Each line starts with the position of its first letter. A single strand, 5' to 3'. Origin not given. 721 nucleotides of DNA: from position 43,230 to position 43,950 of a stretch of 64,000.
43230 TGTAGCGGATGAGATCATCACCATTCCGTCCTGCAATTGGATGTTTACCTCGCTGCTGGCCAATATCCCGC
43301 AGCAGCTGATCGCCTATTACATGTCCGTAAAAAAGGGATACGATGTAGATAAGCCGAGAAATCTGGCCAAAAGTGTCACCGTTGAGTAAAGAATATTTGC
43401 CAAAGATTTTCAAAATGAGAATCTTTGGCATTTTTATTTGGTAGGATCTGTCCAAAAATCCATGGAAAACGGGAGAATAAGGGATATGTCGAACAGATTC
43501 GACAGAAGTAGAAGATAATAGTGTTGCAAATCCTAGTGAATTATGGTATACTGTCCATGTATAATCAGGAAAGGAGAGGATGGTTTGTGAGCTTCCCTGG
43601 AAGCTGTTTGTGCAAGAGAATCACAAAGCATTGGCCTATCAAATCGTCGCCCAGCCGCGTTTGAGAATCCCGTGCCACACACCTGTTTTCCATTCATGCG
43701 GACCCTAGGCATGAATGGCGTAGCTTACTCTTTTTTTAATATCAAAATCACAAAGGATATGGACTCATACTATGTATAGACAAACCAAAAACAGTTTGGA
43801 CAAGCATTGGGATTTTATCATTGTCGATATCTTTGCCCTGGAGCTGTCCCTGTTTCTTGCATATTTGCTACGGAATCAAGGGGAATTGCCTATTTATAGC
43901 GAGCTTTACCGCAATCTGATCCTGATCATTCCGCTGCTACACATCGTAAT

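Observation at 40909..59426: NusG paralog (LoaP/UpxY-like) co-transcribed with glmS heads an 18-kb galactofuranose-containing polysaccharide locus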

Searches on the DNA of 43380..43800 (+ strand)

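Call 35: search_rna_families(source=window, start=43380, end=43800, threshold=evalue, max_evalue=10, show_alignments=2)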
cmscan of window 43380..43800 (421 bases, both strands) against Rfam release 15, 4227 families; matches with E-value up to 10: 6.
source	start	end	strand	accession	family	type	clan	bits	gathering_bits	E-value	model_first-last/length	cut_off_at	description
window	43587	43734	-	RF02861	IR_84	Gene; sRNA;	-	21.4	51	0.19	1-186/186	no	Neisseria sRNA 84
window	43432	43532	+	RF03096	RAGATH-19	Gene; sRNA;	-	16.8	85.6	3.2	1-141/141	no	RAGATH-19 RNA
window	43733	43759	-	RF02372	PyrC_leader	Cis-reg; leader;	-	15.6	50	9.5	1-50/50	no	PyrC leader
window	43395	43470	-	RF00972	mir-651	Gene; miRNA;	-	15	106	5.1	1-86/86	no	mir-651 microRNA precursor family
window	43415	43461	-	RF01726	SAM-II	Cis-reg; riboswitch;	-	13.9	44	6.9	1-60/60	no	SAM-II riboswitch aptamer (SAM-II long loop)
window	43688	43782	-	RF03069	malK-I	Cis-reg;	-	13.6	60.3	5.1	1-181/181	no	malK-I RNA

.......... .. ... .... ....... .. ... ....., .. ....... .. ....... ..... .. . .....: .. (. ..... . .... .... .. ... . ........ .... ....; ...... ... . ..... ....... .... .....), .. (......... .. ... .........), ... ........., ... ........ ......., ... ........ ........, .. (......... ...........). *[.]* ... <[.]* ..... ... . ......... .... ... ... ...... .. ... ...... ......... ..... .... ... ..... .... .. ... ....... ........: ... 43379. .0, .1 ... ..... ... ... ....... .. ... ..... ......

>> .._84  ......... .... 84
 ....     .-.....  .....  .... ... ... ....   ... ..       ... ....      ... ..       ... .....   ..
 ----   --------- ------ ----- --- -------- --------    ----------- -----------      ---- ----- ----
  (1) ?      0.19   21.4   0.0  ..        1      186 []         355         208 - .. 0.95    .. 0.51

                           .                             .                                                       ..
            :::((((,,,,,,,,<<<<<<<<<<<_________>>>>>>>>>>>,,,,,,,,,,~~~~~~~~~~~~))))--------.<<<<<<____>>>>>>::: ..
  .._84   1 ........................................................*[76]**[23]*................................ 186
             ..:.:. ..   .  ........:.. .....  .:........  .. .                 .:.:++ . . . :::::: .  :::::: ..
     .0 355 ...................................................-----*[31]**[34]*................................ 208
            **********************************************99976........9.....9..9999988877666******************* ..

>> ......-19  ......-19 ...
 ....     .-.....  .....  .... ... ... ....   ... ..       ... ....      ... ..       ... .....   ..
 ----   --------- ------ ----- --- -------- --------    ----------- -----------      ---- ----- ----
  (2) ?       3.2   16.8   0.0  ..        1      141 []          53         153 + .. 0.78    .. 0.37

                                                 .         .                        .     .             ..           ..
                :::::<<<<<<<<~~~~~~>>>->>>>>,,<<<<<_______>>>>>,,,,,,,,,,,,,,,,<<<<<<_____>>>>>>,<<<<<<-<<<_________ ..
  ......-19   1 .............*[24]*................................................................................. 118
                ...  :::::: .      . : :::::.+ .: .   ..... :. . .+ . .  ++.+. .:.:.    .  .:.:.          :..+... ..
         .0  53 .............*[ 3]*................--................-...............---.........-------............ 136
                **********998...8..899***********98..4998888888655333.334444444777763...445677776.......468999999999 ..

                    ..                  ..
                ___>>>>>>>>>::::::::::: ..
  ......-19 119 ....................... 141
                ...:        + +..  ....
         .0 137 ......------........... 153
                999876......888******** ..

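Call 55: build_rna_model(alignment_id=A5)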
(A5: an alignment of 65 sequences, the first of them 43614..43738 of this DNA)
Model R1 built from alignment A5 (65 sequences, 136 columns); structure: RNAalifold consensus.
model positions 125; base pairs 21; branch points 1; effective number of sequences 5.78; information 0.59 bits per position. Calibrated on 0.2 Mb of random sequence (short: E-values are rough).
structure used (alignment columns):
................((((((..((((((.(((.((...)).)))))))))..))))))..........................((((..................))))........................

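Call 56: search_with_rna_model(model_id=R1, source=window, max_evalue=1, show_alignments=1)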
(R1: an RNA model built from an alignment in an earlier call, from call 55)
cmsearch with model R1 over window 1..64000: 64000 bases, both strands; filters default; matches with E-value up to 1: 1.
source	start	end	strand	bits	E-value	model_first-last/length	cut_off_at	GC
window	43614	43738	+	71.3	6.4e-14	1-125/125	no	0.48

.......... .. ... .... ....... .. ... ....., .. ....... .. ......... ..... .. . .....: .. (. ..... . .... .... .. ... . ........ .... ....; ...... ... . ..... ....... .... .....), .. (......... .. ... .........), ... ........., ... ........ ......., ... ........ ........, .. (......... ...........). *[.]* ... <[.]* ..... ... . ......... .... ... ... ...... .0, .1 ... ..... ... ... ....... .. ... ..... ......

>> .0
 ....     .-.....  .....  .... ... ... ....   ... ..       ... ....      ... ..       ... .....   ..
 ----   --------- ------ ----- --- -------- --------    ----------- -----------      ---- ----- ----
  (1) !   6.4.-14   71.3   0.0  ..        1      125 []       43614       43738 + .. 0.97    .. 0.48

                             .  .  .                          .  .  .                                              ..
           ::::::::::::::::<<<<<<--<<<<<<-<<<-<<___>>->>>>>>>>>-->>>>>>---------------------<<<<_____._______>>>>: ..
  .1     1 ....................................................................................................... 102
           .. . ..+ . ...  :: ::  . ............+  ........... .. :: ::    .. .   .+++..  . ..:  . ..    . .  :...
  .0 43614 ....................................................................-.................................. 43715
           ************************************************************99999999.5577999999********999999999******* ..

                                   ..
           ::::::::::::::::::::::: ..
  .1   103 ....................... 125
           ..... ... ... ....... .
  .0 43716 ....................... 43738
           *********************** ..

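Call 57: search_with_rna_model(model_id=R1, sources=[L001, L002, L003, L004, L005, L006, L007, L008, L009, L010, L011, L012, L013, L014, L015, L016, L017, L018, L019, L020, L021, L022, L023, L024, L025, L026, L027, L028, L029, L030, L031, L032, L033, L034, L035, L036, L037, L038, L039, L040, L041, L042, L043, L044, L045, L046, L047, L048, L049, L050, L051, L052, L053, L054, L055, L056, L057, L058, L059, L060, L061, L062, L063, L064, L065, L066, L067, L068, L069, L070, L071, L072, L073, L074, L075, L076, L077, L078, L079, L080], max_evalue=0.01)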
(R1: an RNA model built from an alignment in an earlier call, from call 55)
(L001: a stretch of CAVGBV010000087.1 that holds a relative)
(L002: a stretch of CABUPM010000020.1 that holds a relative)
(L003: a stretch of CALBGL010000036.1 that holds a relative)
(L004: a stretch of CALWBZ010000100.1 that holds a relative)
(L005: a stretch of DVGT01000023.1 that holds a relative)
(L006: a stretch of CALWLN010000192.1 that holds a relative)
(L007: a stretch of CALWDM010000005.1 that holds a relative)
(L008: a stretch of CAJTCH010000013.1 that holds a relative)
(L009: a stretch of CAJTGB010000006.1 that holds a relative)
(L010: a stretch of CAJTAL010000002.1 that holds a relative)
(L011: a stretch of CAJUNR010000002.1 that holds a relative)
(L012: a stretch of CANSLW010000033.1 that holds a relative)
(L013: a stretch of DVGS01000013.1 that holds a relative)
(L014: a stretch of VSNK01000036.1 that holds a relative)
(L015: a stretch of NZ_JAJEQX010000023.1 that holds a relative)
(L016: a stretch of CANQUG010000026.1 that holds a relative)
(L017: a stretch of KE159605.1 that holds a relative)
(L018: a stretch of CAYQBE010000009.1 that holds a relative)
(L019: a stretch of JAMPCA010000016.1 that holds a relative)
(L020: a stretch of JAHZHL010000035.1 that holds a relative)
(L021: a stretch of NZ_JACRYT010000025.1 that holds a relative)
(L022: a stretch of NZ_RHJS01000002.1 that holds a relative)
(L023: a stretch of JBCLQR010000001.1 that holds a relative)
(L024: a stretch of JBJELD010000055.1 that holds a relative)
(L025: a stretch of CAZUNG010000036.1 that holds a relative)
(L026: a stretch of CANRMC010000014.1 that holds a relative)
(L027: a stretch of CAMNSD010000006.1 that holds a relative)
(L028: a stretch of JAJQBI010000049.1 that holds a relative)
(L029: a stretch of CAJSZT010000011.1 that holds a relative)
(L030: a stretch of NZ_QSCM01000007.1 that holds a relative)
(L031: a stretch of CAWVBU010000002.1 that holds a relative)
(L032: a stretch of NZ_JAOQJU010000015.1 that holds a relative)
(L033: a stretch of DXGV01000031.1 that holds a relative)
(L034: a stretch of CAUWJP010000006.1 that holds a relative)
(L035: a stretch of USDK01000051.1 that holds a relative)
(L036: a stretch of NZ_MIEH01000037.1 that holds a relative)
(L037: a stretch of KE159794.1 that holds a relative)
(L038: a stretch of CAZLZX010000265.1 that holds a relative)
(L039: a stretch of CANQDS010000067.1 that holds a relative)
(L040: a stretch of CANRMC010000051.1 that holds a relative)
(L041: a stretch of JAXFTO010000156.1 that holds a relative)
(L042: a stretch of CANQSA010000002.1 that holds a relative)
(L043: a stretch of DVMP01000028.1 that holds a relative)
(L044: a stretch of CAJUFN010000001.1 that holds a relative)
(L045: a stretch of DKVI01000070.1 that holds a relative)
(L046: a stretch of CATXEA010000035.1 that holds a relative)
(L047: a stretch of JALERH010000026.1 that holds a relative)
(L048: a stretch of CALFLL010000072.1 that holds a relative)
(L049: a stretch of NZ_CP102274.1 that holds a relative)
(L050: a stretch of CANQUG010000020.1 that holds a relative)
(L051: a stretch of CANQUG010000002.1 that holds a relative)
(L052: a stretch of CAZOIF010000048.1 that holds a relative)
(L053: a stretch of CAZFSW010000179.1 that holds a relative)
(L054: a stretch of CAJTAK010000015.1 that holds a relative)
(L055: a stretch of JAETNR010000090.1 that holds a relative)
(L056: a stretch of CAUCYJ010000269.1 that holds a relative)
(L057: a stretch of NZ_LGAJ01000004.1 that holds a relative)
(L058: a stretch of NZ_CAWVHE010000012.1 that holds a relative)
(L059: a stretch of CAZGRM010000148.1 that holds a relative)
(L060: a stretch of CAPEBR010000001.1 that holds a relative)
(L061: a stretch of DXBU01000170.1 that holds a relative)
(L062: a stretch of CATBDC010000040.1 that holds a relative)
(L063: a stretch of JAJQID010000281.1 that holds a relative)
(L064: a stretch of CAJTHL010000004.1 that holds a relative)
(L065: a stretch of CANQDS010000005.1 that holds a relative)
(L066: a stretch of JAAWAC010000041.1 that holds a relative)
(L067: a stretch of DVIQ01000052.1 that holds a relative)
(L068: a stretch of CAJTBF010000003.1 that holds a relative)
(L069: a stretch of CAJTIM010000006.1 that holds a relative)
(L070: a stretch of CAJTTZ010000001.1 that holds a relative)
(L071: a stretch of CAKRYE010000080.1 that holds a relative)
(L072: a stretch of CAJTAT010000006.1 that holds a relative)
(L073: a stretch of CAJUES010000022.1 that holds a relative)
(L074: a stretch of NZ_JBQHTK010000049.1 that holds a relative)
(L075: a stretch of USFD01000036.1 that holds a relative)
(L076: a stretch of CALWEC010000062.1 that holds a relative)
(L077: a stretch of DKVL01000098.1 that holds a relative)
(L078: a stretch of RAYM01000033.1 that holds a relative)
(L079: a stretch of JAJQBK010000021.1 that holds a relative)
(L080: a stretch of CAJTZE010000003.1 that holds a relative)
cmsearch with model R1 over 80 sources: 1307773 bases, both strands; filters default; matches with E-value up to 0.01: 77.
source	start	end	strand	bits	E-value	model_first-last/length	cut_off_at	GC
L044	9808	9933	+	121.8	6.9e-24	1-125/125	no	0.41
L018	9818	9942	+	120.2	1.6e-23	1-125/125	no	0.38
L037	9689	9811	+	119.6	2.2e-23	1-125/125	no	0.35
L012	9658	9781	+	119.5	2.3e-23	1-125/125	no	0.37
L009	9570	9695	+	117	8.2e-23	1-125/125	no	0.39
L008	9581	9706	+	115.8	1.5e-22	1-125/125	no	0.4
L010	9586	9711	+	115.8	1.5e-22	1-125/125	no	0.4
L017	9818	9942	+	113.1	6e-22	1-125/125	no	0.38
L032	9822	9947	+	112.4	8.6e-22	1-125/125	no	0.46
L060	9760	9884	+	110.8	2e-21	1-125/125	no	0.46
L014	9650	9774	+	110.8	2e-21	1-125/125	no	0.4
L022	9650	9774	+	109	5e-21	1-125/125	no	0.42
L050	9740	9863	+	108.9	5.2e-21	1-125/125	no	0.42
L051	9833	9958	+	108.2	7.7e-21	1-125/125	no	0.4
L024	7371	7495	+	107.7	9.8e-21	1-125/125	no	0.5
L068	9663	9786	+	107.3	1.2e-20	1-125/125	no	0.41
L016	9848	9972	+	106.9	1.5e-20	1-125/125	no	0.38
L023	9842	9968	+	105.9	2.5e-20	1-125/125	no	0.46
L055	4352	4476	+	105.6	2.8e-20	1-125/125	no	0.42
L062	2487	2612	+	105.4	3.1e-20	1-125/125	no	0.48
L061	8758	8882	+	103.3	9.2e-20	1-125/125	no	0.47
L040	9839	9962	+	102.5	1.4e-19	1-125/125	no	0.48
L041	459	582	+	101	3e-19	1-125/125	no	0.37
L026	9836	9959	+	100.4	4.1e-19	1-125/125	no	0.47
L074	248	371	+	98.8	9.3e-19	1-125/125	no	0.43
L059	1749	1874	+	98.4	1.1e-18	1-125/125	no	0.48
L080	9820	9944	+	97.7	1.6e-18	1-125/125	no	0.48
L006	7506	7630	+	95.6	4.9e-18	1-125/125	no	0.49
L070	9855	9980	+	94.9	7e-18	1-125/125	no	0.48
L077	9844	9970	+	93.3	1.6e-17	1-125/125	no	0.46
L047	1933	2058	+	93.2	1.7e-17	1-125/125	no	0.44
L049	9769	9896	+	93.1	1.7e-17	1-125/125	no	0.45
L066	12095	12221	+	93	1.9e-17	1-125/125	no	0.46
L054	9753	9877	+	93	1.9e-17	1-125/125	no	0.36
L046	9822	9944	+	92.7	2.2e-17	1-125/125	no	0.41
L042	9763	9886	+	92.3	2.7e-17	1-125/125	no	0.44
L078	9855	9980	+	91.9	3.3e-17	1-125/125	no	0.52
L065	9844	9965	+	91.5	4e-17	1-125/125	no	0.5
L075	9824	9951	+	90.9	5.5e-17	1-125/125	no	0.49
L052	6265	6390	+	90.3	7.3e-17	1-125/125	no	0.54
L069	9818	9945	+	90.2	8.1e-17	1-125/125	no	0.39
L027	9858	9980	+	89.9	9.1e-17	1-125/125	no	0.47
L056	235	363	+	89.5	1.1e-16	1-125/125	no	0.4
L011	9728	9849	+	88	2.5e-16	1-125/125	no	0.51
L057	9755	9885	+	87.4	3.3e-16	1-125/125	no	0.39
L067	9776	9908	+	86.8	4.6e-16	1-125/125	no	0.47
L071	5563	5689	+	86.7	4.8e-16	1-125/125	no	0.38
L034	9743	9873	+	85.3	9.7e-16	1-125/125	no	0.44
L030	9604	9725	+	84.8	1.3e-15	1-125/125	no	0.44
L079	19931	20055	+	84.7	1.3e-15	1-125/125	no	0.59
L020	9715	9872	+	83.8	2.2e-15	1-125/125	no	0.5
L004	13096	13222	+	83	3.2e-15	1-125/125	no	0.46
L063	1909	2032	+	82.6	3.9e-15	1-125/125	no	0.59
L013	8654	8781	+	81.8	6e-15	1-125/125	no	0.45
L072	9844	9975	+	81.7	6.3e-15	1-125/125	no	0.39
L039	5201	5326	+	81.5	7.1e-15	1-125/125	no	0.45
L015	9859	9987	+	81.1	8.3e-15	1-125/125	no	0.43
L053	988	1113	+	79.6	1.8e-14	1-125/125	no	0.44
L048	9817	9946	+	79.4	2.1e-14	1-125/125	no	0.48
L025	5537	5693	+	78.8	2.7e-14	1-125/125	no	0.43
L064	9796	9916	+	78.8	2.8e-14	1-125/125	no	0.39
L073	9846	9971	+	78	4.2e-14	1-125/125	no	0.48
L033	9802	9959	+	76.7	8.1e-14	1-125/125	no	0.5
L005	13120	13244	+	76.5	9.1e-14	1-125/125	no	0.5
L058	9806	9970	+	76.2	1e-13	1-125/125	no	0.47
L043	9300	9452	+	75.4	1.6e-13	1-125/125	no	0.48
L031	9804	9929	+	75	2e-13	1-125/125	no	0.56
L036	9824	9975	+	74.8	2.2e-13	1-125/125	no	0.45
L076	9860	9990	+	73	5.5e-13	1-125/125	no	0.63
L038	2166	2303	+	72.9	5.8e-13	1-125/125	no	0.49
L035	9653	9804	+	72.8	6.2e-13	1-125/125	no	0.44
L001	3094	3218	+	72.1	8.6e-13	1-125/125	no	0.5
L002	12706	12830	+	71.3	1.3e-12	1-125/125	no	0.48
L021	9567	9725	+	69.6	3.1e-12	1-125/125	no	0.5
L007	9840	9966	+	68.9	4.6e-12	1-125/125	no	0.54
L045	9712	9837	+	66.4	1.6e-11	1-125/125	no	0.57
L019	9832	9983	+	38.1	3.5e-05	1-125/125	no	0.51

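Call 82: search_with_rna_model(model_id=R1, sources=[L081, L083, L082], max_evalue=0.1, show_alignments=1)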
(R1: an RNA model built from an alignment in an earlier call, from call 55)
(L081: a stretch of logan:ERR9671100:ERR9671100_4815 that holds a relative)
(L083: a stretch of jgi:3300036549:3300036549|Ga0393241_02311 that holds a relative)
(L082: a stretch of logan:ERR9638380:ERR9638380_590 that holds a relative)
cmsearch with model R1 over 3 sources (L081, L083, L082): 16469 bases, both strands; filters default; matches with E-value up to 0.1: 1.
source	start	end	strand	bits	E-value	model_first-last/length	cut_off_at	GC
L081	8787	8912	+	58.7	1.1e-11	1-125/125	no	0.41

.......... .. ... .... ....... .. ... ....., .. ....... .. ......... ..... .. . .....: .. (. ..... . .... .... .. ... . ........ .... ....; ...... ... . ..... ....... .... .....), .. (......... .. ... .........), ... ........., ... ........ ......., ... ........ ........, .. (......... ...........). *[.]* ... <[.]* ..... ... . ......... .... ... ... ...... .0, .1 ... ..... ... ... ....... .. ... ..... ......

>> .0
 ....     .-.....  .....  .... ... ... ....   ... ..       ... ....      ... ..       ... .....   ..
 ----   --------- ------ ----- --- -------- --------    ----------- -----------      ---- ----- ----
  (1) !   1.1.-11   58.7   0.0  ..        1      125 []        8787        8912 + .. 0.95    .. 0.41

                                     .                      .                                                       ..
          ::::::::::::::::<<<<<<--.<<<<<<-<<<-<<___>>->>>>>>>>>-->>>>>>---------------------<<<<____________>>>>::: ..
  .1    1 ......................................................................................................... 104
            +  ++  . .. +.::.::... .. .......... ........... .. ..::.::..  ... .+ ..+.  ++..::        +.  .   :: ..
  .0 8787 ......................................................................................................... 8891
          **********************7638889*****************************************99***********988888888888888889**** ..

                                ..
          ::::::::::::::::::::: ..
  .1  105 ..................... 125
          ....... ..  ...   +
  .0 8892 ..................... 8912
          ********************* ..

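Call 91: search_with_rna_model(model_id=R1, sources=[L084, L085, L086], max_evalue=10, show_alignments=3, filters=off)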
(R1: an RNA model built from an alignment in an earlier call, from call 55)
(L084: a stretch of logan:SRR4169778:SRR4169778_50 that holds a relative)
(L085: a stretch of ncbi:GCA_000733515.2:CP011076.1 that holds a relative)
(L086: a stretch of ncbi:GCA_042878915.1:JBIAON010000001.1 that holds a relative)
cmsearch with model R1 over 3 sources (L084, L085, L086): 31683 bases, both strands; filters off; matches with E-value up to 10: 19.
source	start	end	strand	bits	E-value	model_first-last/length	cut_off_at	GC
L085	5598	5727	+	40.7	2.1e-07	1-125/125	no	0.36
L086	5557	5685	+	29.7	6.2e-05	1-125/125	no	0.45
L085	9907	10032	+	11.2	0.87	1-125/125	no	0.4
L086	4490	4583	+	10.1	1.5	1-125/125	no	0.38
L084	7682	7758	-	8.8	3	1-125/125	no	0.27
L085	4837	4884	-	8.2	4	1-125/125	no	0.29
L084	5203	5279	+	8.1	4.1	1-125/125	no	0.27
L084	9129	9180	-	7.7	5.2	1-125/125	no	0.38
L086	1358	1467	-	7.6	5.5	1-125/125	no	0.35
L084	5002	5033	-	7.3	6.3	1-125/125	no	0.25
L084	10399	10444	-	7.1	7.1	1-125/125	no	0.35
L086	4612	4659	+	7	7.5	1-125/125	no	0.29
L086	58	98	-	7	7.6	1-125/125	no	0.34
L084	3953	4001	+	6.9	7.6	1-125/125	no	0.39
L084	6960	7001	+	6.9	7.8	1-125/125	no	0.29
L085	9825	9900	+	6.8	8.3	1-125/125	no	0.46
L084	2471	2546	+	6.8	8.3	1-125/125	no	0.34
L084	8788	8837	+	6.7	8.8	1-125/125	no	0.28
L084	501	533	+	6.4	9.9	1-125/125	no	0.21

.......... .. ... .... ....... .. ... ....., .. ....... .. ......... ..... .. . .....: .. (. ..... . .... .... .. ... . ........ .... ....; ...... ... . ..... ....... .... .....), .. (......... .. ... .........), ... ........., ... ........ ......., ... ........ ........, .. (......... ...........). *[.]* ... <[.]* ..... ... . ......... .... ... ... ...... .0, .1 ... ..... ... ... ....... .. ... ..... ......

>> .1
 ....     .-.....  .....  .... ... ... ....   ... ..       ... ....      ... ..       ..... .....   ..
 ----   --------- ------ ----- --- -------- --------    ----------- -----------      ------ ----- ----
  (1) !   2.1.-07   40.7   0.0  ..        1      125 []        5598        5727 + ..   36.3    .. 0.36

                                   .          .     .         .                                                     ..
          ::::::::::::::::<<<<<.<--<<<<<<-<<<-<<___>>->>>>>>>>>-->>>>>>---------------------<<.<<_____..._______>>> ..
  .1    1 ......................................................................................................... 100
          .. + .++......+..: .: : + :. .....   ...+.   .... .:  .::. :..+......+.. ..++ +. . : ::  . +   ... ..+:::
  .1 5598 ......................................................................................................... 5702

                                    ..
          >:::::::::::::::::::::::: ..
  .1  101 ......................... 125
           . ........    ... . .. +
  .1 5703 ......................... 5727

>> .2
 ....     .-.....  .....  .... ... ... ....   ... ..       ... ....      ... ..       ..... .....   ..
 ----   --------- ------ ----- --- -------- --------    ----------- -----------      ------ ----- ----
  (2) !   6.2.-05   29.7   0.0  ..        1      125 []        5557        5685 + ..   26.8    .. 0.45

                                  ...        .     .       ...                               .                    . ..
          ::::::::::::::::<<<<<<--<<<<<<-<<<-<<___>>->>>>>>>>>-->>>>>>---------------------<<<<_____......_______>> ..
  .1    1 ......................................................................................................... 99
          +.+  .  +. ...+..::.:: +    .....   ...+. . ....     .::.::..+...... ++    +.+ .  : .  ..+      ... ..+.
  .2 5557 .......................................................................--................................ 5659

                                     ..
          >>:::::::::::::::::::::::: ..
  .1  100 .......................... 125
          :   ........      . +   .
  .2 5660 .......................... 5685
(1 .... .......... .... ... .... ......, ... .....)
